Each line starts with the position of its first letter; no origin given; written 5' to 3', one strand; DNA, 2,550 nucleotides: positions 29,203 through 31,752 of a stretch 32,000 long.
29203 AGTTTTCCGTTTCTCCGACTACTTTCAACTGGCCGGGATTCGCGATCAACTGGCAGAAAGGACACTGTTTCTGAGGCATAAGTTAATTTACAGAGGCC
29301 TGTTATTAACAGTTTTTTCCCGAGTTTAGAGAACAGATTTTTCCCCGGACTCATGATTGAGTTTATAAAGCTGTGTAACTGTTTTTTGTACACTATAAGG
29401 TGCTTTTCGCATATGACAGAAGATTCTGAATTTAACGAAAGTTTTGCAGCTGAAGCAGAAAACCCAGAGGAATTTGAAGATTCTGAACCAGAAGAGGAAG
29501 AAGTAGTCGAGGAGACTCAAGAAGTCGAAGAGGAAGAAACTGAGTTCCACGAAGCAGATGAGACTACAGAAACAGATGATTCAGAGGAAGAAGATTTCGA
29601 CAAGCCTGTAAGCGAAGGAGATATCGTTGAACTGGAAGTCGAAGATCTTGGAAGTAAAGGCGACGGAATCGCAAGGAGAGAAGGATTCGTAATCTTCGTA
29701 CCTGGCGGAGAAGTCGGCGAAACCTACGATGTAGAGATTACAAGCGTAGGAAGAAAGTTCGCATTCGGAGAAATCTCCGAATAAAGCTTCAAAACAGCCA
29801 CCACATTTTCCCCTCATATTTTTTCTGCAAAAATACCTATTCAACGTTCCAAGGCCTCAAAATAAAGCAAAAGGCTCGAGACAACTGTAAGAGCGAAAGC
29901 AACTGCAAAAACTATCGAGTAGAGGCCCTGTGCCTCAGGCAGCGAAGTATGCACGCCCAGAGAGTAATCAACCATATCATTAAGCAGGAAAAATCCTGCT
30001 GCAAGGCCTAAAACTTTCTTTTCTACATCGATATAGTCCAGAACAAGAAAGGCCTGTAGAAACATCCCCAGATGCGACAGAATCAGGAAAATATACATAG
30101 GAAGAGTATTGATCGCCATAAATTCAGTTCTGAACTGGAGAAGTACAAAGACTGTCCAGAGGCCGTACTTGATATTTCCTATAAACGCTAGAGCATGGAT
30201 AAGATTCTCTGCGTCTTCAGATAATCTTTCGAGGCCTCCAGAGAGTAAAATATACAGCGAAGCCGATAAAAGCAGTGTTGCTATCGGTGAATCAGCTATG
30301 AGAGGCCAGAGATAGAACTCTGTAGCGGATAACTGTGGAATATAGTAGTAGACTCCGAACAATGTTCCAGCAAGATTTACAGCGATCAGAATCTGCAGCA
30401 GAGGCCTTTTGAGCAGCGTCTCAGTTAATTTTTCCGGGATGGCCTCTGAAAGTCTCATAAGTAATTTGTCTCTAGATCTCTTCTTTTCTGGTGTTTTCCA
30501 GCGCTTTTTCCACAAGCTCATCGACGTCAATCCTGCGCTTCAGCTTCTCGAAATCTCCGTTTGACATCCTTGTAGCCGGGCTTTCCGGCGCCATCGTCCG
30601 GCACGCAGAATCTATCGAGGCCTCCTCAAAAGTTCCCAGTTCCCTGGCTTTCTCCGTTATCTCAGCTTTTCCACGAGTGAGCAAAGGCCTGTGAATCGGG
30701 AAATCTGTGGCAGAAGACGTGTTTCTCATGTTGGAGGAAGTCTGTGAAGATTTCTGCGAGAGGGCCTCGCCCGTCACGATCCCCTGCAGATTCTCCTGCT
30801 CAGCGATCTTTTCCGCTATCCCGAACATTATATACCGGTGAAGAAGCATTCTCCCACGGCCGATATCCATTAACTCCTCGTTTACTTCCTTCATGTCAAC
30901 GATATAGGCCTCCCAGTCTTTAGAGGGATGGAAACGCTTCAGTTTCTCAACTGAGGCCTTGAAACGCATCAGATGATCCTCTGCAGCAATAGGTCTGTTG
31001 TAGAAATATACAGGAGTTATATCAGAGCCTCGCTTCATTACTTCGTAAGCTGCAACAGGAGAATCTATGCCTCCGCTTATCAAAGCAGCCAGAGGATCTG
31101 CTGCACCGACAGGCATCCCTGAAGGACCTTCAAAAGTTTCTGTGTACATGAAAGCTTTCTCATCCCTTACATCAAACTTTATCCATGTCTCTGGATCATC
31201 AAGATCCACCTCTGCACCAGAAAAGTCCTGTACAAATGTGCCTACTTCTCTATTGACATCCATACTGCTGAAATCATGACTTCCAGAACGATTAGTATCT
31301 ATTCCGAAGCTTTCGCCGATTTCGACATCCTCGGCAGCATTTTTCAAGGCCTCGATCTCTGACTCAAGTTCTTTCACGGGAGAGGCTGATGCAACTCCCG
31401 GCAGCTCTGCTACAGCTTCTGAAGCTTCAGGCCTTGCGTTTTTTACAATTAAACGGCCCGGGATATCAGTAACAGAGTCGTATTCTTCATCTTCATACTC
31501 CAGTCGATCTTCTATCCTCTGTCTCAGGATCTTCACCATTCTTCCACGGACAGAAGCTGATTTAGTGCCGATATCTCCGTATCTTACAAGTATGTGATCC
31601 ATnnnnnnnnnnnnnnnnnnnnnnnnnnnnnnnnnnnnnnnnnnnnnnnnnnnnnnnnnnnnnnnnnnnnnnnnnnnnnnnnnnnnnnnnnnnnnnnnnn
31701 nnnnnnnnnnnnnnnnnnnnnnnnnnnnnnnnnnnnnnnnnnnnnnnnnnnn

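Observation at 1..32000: Roughly 20-fold excess of the palindromic hexamer AGGCCT across coding and non-coding DNA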

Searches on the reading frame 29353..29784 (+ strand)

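Call 31: search_protein_families(library=pfam, proteins=[window:29353-29784:+], max_evalue=0.001)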
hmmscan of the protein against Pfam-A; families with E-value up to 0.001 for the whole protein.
window:29353-29784:+ (143 aa): 1 family
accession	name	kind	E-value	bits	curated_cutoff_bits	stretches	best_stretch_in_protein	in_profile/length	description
PF01938.26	TRAM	-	1.1e-13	51.3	21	1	87-141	3-60/61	TRAM domain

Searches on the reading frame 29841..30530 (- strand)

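Call 31: search_protein_families(library=pfam, proteins=[window:29841-30530:-], max_evalue=0.001)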
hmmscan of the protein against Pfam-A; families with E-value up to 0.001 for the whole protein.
window:29841-30530:- (229 aa): 1 family
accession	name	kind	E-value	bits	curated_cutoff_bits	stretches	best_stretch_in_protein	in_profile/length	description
PF07187.16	DUF1405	-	6.3e-40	137.3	25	1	55-221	1-159/160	Protein of unknown function (DUF1405)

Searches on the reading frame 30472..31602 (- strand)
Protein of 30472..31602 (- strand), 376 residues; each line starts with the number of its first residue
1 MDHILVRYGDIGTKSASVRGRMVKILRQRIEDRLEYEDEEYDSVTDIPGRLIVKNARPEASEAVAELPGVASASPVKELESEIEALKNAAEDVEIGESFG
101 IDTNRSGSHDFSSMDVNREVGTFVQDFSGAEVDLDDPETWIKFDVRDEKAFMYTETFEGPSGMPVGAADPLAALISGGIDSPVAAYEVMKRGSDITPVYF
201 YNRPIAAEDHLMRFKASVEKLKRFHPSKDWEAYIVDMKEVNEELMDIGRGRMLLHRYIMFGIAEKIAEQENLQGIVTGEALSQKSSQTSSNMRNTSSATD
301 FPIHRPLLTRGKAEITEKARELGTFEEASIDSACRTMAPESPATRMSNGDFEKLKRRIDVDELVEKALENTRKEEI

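Call 31: search_protein_families(library=pfam, proteins=[window:30472-31602:-], max_evalue=0.001)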
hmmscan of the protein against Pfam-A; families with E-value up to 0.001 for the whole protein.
window:30472-31602:- (376 aa): 4 families
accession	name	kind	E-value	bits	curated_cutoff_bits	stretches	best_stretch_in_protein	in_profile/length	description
PF02568.20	ThiI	-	4e-43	147.7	20.5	1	171-359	6-196/197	Thiamine biosynthesis protein (ThiI)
PF02926.22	THUMP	-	1.5e-11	45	20.6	1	89-154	14-83/84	THUMP domain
PF22025.1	ThiI_fer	-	2.6e-08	34.6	25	1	3-74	1-72/72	ThiI ferredoxin-like domain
PF06508.19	QueC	-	0.00012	22.1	22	0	174-328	5-179/210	Queuosine biosynthesis protein QueC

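Call 51: find_encoding_contigs(protein=window:30472-31602:-, flank=10000, max_places=3)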
Protein window:30472-31602:- (376 aa): no gene with exactly this product is on record in the collection.
